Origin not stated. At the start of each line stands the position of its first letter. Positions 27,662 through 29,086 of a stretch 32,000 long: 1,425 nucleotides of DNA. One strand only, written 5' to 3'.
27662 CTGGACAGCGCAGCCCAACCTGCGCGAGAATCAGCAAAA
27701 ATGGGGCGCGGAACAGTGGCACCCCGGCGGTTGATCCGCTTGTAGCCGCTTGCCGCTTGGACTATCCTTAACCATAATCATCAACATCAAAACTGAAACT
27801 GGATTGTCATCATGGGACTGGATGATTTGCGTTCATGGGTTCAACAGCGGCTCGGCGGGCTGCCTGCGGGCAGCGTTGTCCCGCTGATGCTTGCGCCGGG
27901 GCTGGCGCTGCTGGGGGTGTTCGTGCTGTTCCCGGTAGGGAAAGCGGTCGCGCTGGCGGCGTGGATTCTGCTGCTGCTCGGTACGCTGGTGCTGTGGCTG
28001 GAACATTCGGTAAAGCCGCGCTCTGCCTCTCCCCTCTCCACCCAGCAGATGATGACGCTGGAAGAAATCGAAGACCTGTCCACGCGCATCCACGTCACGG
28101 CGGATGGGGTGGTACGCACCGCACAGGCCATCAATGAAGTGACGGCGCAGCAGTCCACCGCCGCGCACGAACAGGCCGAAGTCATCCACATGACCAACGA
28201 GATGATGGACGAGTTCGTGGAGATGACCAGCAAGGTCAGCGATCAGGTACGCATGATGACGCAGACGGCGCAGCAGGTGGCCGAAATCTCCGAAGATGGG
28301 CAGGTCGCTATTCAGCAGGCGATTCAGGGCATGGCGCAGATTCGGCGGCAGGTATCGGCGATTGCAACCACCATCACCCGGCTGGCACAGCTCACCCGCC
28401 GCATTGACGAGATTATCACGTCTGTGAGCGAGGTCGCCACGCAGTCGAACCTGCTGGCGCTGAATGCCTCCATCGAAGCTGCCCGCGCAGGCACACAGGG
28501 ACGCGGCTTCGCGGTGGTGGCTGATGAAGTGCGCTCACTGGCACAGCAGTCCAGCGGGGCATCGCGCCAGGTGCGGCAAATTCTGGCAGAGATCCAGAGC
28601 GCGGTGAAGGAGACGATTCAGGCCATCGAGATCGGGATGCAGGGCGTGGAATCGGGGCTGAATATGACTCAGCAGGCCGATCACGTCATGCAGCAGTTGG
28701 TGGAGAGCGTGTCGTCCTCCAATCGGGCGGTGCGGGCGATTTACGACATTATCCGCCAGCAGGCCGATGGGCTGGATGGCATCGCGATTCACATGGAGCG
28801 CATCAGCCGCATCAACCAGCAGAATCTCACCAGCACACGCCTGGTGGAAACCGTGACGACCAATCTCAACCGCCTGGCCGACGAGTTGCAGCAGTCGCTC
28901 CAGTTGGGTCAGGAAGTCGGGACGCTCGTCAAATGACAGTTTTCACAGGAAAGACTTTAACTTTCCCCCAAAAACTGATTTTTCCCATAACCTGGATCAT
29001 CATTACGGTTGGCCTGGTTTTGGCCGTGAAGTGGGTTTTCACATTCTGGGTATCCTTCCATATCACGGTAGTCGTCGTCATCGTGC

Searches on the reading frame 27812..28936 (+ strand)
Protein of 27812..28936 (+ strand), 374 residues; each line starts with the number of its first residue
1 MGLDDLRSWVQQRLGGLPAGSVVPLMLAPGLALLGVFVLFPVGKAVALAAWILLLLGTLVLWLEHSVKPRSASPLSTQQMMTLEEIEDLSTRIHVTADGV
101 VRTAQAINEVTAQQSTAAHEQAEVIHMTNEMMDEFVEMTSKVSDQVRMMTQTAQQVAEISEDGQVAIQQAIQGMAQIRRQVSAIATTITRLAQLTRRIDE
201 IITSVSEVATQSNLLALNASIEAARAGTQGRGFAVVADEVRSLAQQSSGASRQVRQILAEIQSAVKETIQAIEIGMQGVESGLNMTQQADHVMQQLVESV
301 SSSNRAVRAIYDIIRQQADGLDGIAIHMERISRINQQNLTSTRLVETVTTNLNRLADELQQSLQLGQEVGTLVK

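Call 53: search_protein_families(library=pfam, proteins=[window:27812-28936:+], max_evalue=0.00001)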
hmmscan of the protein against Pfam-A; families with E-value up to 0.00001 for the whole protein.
window:27812-28936:+ (374 aa): 1 family
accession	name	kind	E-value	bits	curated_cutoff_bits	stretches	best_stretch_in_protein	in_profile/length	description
PF00015.26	MCPsignal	-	1.1e-35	123.4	34.6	1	162-334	13-171/172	Methyl-accepting chemotaxis protein (MCP) signalling domain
